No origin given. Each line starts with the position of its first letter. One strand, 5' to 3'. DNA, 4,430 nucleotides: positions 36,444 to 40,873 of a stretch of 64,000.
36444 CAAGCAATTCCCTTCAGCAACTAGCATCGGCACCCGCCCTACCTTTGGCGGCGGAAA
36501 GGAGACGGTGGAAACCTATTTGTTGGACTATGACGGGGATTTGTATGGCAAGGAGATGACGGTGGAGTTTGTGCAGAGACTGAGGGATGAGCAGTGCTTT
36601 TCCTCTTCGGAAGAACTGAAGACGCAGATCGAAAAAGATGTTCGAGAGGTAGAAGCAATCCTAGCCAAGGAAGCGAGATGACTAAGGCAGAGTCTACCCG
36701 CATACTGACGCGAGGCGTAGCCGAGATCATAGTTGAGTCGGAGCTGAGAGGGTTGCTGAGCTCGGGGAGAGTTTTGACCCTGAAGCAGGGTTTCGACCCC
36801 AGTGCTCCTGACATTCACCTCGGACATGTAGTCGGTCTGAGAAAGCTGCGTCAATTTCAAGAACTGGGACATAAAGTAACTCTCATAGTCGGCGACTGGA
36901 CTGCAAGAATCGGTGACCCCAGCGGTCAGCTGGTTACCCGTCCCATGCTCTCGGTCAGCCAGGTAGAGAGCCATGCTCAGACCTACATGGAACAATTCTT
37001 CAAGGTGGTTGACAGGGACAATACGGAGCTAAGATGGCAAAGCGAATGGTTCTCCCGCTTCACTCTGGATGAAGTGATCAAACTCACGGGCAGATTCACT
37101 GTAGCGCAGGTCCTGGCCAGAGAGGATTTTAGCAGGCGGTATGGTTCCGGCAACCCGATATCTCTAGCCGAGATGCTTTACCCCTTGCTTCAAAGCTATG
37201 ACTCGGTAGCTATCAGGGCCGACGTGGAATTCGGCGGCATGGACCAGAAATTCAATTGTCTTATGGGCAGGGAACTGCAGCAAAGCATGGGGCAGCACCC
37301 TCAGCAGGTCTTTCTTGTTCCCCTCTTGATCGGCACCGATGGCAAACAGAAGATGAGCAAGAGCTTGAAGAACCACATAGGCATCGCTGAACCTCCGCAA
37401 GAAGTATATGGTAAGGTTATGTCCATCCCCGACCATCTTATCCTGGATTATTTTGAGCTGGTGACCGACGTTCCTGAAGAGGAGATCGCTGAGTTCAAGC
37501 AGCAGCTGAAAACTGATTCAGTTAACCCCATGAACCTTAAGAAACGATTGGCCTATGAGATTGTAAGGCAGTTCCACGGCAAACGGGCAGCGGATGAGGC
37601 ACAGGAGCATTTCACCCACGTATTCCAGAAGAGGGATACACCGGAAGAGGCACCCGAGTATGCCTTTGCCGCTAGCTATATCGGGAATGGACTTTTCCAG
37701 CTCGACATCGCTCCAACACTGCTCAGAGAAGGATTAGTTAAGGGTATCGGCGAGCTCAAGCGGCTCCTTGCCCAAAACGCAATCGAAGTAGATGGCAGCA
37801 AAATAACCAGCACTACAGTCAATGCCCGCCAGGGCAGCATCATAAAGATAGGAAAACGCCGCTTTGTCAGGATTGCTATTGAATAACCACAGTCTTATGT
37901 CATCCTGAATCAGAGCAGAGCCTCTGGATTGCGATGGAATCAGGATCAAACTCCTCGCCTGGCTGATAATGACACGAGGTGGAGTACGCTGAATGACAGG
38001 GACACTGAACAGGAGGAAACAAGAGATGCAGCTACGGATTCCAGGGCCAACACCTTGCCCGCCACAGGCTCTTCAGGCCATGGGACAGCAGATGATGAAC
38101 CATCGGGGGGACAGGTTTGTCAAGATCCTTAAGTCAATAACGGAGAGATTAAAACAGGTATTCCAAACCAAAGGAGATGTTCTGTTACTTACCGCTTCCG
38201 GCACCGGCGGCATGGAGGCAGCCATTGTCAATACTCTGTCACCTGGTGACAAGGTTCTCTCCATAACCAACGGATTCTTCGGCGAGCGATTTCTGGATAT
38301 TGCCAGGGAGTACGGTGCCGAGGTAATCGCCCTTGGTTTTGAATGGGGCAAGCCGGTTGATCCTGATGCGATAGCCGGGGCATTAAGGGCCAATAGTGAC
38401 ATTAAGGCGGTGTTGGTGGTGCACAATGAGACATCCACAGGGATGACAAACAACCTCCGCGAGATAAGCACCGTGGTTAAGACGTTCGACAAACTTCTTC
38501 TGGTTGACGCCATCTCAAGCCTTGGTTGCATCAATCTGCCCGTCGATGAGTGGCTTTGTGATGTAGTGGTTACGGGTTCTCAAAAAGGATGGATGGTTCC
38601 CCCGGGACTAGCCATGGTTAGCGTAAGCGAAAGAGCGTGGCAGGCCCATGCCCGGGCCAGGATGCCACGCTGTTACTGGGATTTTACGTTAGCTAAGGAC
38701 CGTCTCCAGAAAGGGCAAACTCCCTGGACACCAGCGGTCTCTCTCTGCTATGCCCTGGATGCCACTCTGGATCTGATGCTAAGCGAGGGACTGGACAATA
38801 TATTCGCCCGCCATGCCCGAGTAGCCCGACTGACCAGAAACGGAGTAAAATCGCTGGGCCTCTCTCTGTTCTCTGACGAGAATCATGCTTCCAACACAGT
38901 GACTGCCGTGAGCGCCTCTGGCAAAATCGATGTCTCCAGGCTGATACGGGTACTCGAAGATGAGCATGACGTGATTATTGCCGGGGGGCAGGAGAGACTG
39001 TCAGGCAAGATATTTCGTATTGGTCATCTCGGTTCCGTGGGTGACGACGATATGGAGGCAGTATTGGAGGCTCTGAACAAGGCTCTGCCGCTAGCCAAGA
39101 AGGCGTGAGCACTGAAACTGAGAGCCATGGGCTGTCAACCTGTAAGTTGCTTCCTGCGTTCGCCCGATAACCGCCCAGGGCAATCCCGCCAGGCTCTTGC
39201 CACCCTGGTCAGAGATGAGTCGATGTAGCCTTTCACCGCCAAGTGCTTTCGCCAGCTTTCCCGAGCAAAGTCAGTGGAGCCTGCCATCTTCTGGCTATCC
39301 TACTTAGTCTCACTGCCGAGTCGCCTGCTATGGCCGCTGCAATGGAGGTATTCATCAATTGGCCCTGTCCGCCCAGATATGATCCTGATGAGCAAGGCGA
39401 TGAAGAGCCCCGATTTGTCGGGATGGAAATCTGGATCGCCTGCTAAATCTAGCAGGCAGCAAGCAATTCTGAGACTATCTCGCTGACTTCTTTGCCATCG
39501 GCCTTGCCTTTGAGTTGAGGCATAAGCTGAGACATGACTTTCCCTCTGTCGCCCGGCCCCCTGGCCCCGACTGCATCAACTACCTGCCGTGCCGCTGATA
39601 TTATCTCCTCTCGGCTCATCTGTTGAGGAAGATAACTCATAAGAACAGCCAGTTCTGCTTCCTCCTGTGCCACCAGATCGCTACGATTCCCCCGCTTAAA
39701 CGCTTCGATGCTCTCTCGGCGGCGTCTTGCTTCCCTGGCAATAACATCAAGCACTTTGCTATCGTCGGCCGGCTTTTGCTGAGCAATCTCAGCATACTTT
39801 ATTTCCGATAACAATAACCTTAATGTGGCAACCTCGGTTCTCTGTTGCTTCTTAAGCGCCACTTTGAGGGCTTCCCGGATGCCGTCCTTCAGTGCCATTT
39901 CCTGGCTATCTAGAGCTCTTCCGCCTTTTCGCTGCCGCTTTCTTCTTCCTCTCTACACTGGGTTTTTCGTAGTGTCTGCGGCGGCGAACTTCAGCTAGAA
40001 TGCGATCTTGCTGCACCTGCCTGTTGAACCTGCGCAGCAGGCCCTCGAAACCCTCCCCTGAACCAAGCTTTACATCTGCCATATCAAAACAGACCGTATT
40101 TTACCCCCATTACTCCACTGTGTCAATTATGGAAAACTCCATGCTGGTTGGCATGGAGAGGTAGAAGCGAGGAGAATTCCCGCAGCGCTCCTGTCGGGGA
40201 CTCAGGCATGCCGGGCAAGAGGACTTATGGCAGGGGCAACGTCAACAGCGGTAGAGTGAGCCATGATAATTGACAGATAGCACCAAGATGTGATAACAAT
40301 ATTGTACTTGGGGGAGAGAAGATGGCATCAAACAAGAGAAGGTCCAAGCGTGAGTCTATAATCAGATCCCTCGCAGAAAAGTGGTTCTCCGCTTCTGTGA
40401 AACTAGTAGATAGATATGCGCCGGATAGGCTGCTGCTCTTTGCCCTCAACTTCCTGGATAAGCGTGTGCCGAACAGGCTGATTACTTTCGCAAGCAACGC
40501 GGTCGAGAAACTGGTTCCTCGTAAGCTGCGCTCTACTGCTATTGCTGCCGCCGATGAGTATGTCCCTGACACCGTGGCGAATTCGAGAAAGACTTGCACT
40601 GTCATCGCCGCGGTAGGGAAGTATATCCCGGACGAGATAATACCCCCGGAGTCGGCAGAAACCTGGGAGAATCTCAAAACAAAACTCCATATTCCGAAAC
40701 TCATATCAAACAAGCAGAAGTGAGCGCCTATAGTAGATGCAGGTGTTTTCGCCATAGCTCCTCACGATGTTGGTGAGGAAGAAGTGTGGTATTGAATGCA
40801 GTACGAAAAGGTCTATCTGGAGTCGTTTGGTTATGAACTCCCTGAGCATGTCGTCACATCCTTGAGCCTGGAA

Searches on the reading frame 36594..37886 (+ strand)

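Call 4: search_protein_families(library=pfam, proteins=[window:36594-37886:+])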
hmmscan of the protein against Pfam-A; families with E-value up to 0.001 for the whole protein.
window:36594-37886:+ (430 aa): 1 family
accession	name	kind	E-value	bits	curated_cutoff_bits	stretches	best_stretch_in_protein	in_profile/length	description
PF00579.31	tRNA-synt_1b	-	3.3e-72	243.7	21.1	1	59-345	4-292/292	tRNA synthetases class I (W and Y)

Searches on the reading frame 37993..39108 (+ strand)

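Call 4: search_protein_families(library=pfam, proteins=[window:37993-39108:+])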
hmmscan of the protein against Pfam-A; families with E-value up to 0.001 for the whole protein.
window:37993-39108:+ (371 aa): 1 family
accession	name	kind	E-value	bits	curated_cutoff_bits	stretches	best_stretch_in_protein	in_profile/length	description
PF00266.25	Aminotran_5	-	4.6e-23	82.2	21.5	1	28-333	17-339/371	Aminotransferase class-V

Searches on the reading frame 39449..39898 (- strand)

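Call 4: search_protein_families(library=pfam, proteins=[window:39449-39898:-])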
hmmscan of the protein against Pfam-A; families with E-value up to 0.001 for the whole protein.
window:39449-39898:- (149 aa): 2 families
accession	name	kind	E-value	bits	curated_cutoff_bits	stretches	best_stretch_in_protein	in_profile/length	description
PF09424.15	YqeY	-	5.9e-44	150.1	27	1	5-146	2-143/143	Yqey-like protein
PF02637.23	GatB_Yqey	-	4.2e-05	23.9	27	1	97-146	99-148/148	GatB domain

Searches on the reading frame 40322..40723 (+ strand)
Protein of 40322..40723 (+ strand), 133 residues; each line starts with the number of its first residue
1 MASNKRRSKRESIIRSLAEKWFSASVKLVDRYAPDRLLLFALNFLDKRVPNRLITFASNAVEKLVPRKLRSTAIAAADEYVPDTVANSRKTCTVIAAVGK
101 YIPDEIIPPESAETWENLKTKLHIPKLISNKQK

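Call 40: search_protein_families(library=pfam, proteins=[window:40322-40723:+], max_evalue=0.001)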
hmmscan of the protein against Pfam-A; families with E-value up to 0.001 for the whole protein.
window:40322-40723:+ (133 aa): 0 families
